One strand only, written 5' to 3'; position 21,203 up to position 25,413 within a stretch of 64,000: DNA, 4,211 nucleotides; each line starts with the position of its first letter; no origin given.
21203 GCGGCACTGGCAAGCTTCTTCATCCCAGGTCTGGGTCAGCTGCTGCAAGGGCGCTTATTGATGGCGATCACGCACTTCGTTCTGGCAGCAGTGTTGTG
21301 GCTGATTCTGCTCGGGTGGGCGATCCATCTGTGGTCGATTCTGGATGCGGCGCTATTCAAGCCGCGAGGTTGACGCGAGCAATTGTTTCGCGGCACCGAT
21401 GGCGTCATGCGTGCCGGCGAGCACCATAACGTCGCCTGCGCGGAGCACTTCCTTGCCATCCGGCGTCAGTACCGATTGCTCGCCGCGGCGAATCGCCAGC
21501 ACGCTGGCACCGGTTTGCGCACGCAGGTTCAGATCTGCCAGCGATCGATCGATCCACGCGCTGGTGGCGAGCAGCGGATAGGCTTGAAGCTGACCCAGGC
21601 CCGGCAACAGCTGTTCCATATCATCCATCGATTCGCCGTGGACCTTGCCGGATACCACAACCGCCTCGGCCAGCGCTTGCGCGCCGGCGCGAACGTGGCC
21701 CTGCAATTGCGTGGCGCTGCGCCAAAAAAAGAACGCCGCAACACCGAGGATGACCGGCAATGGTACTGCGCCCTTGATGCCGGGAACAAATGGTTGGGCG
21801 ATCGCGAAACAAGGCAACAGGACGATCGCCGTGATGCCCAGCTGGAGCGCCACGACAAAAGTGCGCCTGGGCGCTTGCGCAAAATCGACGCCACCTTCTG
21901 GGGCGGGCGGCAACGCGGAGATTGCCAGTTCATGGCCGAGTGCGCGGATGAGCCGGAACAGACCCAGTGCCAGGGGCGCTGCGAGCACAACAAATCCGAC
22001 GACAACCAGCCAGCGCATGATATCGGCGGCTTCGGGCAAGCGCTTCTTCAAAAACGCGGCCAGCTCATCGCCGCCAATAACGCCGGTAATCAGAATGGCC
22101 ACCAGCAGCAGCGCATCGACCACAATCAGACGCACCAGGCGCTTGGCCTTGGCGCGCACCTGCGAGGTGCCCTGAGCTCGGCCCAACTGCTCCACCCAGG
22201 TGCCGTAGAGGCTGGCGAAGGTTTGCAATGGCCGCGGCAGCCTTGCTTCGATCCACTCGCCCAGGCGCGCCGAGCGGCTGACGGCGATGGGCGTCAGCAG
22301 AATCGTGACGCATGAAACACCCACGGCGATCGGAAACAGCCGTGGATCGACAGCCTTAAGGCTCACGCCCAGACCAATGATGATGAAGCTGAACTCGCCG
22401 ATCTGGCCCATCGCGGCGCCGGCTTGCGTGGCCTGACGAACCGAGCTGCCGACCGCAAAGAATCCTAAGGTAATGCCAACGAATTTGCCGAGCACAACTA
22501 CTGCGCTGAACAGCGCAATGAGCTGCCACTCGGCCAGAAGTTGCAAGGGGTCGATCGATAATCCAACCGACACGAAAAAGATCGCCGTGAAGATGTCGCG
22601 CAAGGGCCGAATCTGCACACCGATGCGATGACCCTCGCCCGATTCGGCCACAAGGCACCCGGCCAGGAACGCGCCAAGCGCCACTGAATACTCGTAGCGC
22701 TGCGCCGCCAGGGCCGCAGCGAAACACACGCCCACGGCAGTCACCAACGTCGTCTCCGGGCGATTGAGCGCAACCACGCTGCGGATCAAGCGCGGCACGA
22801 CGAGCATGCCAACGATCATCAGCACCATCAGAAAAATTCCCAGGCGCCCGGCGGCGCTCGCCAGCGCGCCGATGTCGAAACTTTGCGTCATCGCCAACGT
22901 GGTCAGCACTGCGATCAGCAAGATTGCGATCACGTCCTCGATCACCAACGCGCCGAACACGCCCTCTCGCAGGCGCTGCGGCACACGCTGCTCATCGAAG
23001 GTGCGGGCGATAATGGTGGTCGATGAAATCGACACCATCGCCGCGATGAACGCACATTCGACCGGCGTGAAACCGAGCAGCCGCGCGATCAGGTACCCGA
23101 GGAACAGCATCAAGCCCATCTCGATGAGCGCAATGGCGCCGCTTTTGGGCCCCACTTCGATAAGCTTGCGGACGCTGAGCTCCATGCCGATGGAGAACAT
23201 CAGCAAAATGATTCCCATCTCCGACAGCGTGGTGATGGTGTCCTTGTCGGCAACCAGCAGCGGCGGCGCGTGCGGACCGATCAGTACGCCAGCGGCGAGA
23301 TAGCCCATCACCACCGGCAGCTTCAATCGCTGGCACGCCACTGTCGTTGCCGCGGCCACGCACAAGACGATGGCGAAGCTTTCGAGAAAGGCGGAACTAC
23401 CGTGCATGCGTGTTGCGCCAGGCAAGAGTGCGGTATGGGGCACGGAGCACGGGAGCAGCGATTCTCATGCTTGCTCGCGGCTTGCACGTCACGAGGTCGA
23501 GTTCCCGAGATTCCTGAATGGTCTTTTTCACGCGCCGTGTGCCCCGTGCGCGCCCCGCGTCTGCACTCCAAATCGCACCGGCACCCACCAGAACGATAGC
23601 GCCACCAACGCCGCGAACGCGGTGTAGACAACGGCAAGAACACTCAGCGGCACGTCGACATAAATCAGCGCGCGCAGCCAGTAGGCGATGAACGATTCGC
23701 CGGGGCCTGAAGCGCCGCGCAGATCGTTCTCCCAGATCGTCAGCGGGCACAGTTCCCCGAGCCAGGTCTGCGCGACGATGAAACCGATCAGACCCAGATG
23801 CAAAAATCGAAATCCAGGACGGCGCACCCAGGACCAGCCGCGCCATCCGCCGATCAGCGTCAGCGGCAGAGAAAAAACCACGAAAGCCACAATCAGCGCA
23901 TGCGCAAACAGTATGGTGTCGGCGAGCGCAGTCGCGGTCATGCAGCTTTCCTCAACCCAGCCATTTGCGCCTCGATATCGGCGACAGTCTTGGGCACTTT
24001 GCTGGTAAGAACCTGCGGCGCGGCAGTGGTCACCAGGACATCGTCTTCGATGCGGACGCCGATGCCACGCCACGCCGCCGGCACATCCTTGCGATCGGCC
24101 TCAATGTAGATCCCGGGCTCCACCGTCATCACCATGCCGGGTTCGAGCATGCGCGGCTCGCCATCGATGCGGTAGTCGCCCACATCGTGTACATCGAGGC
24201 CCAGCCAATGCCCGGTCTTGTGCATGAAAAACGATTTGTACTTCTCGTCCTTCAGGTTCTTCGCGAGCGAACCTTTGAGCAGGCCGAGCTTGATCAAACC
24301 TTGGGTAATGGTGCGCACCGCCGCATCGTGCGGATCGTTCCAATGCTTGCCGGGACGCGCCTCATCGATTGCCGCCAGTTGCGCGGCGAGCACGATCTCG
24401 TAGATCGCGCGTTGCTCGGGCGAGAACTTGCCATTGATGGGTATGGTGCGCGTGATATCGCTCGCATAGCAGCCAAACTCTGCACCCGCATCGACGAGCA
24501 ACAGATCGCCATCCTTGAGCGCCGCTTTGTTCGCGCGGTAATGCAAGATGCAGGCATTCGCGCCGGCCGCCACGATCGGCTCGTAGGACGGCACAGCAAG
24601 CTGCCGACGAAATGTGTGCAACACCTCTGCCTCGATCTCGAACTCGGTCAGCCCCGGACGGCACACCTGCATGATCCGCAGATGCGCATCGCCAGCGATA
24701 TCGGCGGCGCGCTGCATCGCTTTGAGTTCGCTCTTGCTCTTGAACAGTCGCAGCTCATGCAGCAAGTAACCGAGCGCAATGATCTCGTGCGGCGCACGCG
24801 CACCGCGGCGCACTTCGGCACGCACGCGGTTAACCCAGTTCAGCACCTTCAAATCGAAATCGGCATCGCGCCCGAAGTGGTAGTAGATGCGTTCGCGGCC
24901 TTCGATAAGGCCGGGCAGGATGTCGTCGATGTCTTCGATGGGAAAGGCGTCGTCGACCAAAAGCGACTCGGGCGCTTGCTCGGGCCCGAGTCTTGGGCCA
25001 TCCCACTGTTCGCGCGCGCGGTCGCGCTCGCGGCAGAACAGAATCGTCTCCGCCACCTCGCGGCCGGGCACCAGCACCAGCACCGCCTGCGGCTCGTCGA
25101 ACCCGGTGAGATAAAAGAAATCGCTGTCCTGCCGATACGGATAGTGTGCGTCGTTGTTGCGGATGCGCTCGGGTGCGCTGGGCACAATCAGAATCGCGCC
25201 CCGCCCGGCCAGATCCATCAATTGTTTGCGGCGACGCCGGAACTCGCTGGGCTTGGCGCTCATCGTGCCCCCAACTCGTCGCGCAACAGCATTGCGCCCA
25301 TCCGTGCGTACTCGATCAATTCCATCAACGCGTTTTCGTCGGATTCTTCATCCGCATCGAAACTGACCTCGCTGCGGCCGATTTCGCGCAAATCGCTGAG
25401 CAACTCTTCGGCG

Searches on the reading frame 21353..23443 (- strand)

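Call 78: search_protein_families(library=pfam, proteins=[window:21353-23443:-], max_evalue=0.00001)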
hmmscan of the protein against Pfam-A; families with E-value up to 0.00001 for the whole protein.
window:21353-23443:- (696 aa): 2 families
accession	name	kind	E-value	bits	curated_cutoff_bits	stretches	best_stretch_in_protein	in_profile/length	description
PF00999.27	Na_H_Exchanger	-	4.5e-59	200.6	26.2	1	30-388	7-369/375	Sodium/hydrogen exchanger, transmembrane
PF02080.26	TrkA_C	-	4.8e-15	55.6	27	1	621-689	3-70/71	TrkA-C domain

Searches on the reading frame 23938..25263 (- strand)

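Call 78: search_protein_families(library=pfam, proteins=[window:23938-25263:-], max_evalue=0.00001)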
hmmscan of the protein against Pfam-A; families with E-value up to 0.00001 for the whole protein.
window:23938-25263:- (441 aa): 2 families
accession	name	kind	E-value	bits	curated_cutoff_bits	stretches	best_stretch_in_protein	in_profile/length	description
PF00557.29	Peptidase_M24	-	1.5e-67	227.9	23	1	182-412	2-207/208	Metallopeptidase family M24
PF05195.22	AMP_N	-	1.1e-39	135.3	24.6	1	8-127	1-121/121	Aminopeptidase P, N-terminal domain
